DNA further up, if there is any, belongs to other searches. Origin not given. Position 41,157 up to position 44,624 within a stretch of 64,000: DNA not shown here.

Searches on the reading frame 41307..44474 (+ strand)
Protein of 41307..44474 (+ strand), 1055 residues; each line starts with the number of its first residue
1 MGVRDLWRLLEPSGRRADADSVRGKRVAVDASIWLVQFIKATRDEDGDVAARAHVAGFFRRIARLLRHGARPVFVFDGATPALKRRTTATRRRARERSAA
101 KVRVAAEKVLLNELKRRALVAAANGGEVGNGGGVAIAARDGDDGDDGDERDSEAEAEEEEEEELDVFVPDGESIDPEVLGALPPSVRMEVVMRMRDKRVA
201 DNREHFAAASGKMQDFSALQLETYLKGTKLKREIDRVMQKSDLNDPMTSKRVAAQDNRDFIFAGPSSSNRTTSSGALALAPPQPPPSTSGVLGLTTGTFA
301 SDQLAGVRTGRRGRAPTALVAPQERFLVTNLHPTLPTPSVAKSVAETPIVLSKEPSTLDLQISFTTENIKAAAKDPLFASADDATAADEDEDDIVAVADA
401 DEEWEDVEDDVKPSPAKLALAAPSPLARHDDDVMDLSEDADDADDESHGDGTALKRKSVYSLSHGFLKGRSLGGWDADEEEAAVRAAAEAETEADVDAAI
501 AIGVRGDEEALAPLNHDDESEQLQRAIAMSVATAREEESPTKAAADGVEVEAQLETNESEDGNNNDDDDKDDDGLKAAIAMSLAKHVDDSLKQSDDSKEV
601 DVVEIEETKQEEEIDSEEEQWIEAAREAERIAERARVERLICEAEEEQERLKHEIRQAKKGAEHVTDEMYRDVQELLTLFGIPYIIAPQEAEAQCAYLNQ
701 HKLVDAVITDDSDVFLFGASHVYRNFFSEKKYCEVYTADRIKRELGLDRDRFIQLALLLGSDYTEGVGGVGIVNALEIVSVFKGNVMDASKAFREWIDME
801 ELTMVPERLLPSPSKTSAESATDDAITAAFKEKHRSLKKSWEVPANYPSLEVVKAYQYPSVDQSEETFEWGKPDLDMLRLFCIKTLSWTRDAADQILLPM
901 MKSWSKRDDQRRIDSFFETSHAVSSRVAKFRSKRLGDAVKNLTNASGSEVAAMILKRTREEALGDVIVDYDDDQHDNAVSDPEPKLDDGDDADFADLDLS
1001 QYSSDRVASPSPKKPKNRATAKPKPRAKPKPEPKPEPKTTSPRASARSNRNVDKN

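Call 65: search_protein_families(library=pfam, proteins=[window:41307-44474:+], max_evalue=0.00001)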
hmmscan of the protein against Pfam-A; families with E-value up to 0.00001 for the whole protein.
window:41307-44474:+ (1055 aa): 3 families
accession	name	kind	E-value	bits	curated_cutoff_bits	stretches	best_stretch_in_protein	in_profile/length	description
PF00867.23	XPG_I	-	3.2e-30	104.8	24.9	1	681-762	1-89/89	XPG I-region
PF00752.23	XPG_N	-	2.4e-23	82.9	22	1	1-96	1-99/101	XPG N-terminal domain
PF12813.12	XPG_I_2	-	6.3e-08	32.9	24.2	1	673-756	9-99/240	XPG domain containing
